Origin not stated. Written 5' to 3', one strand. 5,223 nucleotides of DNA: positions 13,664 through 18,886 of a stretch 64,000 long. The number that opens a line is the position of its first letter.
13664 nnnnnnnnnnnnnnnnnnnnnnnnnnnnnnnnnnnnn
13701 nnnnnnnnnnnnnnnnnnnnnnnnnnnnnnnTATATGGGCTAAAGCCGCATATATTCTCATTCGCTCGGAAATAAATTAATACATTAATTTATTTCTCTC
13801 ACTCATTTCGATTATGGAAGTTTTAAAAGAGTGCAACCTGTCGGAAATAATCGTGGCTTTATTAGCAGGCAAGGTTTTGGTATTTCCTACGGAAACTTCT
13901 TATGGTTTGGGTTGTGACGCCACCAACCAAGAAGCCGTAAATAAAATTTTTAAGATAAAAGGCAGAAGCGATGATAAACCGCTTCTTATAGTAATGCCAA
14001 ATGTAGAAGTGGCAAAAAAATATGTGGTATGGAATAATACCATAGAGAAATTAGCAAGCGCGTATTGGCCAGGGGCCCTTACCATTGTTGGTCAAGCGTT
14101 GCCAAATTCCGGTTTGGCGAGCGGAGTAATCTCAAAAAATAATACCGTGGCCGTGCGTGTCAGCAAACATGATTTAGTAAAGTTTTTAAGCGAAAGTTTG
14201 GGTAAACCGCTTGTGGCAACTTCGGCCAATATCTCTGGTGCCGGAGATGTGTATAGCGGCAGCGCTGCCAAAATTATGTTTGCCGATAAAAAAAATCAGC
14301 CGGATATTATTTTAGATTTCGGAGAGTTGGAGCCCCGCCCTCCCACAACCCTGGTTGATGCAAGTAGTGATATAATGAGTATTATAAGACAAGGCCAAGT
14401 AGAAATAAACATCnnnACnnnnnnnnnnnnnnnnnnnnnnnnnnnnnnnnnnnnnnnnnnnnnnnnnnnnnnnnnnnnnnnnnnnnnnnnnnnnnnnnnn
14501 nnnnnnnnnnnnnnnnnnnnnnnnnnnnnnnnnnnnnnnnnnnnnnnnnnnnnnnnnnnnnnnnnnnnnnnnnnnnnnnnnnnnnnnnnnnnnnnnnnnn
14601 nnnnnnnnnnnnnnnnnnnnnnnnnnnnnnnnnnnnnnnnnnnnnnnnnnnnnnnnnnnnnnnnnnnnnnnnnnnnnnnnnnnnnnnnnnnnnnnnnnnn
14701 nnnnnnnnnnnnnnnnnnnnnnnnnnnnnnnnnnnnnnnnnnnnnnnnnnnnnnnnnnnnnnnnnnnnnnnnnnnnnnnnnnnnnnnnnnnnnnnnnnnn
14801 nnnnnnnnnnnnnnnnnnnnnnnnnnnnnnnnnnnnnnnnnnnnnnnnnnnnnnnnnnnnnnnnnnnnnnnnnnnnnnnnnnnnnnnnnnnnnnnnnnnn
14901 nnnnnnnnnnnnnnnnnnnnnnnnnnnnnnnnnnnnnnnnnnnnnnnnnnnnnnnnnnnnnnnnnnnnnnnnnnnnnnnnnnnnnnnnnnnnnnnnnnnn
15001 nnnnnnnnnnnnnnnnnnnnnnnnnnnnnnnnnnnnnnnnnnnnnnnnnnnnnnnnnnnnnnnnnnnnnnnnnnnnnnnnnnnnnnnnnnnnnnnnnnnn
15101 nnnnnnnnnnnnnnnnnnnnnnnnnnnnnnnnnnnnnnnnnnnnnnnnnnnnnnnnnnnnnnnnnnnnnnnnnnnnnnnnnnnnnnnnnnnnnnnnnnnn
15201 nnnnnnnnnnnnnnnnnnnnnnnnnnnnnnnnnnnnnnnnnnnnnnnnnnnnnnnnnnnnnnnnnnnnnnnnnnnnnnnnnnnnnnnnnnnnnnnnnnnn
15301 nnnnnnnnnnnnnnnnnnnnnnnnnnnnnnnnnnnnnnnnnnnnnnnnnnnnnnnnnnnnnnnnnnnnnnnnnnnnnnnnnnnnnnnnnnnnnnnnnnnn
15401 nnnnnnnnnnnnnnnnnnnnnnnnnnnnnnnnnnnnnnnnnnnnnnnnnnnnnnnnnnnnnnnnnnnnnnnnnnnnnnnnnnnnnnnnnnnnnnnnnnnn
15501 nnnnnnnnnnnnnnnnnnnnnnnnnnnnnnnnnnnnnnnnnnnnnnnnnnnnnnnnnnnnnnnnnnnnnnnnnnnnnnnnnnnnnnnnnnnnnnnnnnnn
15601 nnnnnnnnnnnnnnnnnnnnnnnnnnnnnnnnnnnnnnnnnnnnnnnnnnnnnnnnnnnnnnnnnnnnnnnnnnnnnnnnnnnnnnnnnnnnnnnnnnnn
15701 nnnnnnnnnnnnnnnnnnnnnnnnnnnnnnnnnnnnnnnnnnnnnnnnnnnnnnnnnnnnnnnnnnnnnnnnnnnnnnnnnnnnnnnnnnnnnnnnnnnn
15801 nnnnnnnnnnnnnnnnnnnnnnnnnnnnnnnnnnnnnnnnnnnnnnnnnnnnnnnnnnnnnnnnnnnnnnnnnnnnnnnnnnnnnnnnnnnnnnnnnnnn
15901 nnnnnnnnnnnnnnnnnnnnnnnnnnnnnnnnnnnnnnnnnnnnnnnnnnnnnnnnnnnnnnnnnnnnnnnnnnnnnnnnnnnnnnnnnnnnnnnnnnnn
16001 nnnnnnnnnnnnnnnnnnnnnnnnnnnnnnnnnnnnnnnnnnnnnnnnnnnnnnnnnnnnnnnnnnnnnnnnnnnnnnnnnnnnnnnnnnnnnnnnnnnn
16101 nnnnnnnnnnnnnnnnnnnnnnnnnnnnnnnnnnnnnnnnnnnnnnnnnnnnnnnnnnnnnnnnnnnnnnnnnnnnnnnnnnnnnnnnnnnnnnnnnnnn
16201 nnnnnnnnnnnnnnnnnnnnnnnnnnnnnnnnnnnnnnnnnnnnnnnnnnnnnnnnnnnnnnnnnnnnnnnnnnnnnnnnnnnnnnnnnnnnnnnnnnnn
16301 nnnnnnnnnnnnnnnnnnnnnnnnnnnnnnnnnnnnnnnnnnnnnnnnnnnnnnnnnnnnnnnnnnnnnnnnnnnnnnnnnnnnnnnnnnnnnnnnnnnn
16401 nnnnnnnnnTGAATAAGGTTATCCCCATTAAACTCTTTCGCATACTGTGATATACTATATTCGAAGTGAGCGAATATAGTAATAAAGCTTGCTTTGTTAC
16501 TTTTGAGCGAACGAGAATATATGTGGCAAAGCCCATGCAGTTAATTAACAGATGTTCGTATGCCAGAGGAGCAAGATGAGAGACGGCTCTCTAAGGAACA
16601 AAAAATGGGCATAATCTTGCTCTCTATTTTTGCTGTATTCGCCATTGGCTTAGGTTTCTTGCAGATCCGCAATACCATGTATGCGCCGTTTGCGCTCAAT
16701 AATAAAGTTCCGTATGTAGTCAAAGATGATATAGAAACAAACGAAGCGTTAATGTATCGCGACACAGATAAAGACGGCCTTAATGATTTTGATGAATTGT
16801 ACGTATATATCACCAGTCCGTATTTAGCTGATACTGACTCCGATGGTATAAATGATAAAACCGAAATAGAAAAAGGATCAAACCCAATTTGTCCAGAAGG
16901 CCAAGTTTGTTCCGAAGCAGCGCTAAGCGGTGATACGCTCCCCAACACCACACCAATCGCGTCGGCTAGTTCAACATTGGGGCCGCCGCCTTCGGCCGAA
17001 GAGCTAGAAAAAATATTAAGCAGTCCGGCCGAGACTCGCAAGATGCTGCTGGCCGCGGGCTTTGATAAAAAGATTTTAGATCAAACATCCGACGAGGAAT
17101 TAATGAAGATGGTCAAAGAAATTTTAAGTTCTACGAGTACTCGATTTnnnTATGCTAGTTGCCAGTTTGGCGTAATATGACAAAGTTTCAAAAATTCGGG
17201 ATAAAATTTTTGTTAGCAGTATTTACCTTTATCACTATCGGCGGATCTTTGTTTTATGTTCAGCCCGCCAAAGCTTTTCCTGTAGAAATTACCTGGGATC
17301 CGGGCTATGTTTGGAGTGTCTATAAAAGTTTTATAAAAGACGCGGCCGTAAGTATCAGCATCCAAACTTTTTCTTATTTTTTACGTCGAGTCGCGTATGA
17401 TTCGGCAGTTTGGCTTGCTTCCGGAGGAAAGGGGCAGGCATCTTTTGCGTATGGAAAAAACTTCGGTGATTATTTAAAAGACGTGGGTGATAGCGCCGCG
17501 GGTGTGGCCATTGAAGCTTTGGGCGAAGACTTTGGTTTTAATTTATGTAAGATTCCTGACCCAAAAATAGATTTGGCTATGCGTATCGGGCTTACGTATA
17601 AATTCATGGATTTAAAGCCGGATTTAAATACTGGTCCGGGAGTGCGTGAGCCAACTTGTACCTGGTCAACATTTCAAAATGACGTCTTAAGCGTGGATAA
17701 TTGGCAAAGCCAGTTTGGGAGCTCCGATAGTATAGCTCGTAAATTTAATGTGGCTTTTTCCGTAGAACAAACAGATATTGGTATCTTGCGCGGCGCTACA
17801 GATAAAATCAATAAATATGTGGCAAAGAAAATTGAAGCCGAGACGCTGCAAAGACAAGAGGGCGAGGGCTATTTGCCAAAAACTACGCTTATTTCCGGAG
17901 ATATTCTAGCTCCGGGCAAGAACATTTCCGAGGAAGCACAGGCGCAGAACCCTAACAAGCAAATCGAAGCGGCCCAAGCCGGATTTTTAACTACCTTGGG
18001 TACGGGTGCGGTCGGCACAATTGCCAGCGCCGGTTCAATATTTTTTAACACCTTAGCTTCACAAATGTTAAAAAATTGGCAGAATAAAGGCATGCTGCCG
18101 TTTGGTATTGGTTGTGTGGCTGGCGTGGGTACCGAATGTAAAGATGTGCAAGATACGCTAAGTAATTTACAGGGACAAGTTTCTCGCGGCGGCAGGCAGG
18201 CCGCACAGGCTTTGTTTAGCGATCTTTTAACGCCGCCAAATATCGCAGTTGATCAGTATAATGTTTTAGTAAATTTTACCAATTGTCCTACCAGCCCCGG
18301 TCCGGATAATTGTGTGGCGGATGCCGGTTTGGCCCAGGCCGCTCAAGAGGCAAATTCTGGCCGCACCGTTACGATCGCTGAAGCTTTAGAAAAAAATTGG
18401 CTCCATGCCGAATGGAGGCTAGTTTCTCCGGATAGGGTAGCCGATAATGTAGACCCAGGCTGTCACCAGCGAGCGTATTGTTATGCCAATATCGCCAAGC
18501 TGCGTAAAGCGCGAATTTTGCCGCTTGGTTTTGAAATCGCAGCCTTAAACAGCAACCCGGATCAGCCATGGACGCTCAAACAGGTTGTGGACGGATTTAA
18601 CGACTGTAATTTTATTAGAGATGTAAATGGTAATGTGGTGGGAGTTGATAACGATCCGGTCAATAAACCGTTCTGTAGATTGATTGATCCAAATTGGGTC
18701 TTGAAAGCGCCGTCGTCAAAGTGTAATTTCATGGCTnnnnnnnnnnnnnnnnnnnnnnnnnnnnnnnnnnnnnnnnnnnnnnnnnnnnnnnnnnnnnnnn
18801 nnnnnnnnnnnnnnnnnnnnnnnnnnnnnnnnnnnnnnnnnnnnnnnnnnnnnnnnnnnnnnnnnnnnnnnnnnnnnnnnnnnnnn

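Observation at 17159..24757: A 2532-aa Cys-rich extracellular giant protein with a CBM-like module, flanked by a Ca-binding repeat protein and the T4SS-like cluster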

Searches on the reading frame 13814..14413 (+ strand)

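Call 7: search_protein_families(library=pfam, proteins=[window:13814-14413:+], max_evalue=0.01)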
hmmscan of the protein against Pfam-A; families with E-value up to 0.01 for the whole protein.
window:13814-14413:+ (200 aa): 1 family
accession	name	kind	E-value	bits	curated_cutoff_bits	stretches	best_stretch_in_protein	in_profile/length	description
PF01300.24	Sua5_yciO_yrdC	-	3.7e-47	160.6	25.1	1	15-194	2-178/178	Telomere recombination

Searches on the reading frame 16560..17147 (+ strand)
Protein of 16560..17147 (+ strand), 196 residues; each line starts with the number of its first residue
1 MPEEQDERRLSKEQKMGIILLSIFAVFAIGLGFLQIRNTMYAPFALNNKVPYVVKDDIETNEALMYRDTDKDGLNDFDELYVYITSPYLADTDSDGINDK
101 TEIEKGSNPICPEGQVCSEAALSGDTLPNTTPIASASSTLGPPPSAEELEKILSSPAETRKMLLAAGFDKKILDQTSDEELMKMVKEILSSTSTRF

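Call 7: search_protein_families(library=pfam, proteins=[window:16560-17147:+], max_evalue=0.01)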
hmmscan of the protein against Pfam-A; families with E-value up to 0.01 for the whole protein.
window:16560-17147:+ (196 aa): 1 family
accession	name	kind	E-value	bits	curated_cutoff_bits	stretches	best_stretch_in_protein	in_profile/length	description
PF18884.5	TSP3_bac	-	0.0004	20.6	25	1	91-109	1-19/22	Bacterial TSP3 repeat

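Call 69: search_protein_families(library=ncbifam, proteins=[window:16560-17147:+], max_evalue=0.1)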
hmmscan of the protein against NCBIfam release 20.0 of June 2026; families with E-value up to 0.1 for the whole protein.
window:16560-17147:+ (196 aa): 2 families
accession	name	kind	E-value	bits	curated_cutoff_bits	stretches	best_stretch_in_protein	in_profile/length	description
NF047639.1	throspo3_MtsD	equivalog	2e-05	22.9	800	1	64-136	456-524/651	cell-cell cohesion protein MtsD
NF033765.2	gliding_CglD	equivalog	0.0025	15.7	400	1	65-111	76-129/1124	adventurous gliding motility lipoprotein CglD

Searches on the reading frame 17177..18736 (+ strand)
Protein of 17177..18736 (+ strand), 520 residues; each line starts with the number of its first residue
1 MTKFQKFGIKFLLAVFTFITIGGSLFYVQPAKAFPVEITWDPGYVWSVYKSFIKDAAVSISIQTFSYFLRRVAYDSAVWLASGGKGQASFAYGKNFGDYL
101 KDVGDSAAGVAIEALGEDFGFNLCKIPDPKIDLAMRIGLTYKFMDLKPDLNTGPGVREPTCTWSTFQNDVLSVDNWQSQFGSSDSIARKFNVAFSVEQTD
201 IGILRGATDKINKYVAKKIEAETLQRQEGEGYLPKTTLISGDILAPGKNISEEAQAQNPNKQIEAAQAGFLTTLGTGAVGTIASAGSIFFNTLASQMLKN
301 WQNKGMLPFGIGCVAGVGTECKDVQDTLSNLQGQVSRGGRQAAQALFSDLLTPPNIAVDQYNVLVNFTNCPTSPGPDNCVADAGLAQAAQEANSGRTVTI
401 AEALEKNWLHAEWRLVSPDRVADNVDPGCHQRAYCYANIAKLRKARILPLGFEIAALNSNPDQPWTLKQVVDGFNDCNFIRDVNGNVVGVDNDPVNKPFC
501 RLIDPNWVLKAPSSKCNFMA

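Call 68: search_protein_representatives(protein=window:17177-18736:+)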
Query: 520 residues. Proteins with E-value up to 0.001 (for the whole library): 1182; up to 1e-10: 1000; up to 1e-30: 436. The best 150 are listed.
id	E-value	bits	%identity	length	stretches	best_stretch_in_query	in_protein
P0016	2.3e-219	745.8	64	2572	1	2-520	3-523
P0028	5.9e-160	549.8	53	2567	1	11-519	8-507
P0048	8.8e-153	526.1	49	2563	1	1-519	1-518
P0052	6.4e-141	487.0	49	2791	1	2-520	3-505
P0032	3.8e-137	474.5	47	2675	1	3-519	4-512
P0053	1.6e-129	449.4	48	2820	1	5-519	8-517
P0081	6.9e-129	447.2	46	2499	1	2-518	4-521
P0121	4.7e-127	441.2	48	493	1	2-487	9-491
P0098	4.9e-127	441.1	46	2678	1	4-519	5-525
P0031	1.3e-125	436.4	47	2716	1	9-520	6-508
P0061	8.6e-125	433.7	46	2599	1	3-518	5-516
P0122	5.1e-124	431.2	47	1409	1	3-519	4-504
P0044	7.5e-124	430.6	45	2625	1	7-518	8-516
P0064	4.2e-123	428.1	45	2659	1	3-518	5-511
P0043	1.1e-122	426.8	46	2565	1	3-519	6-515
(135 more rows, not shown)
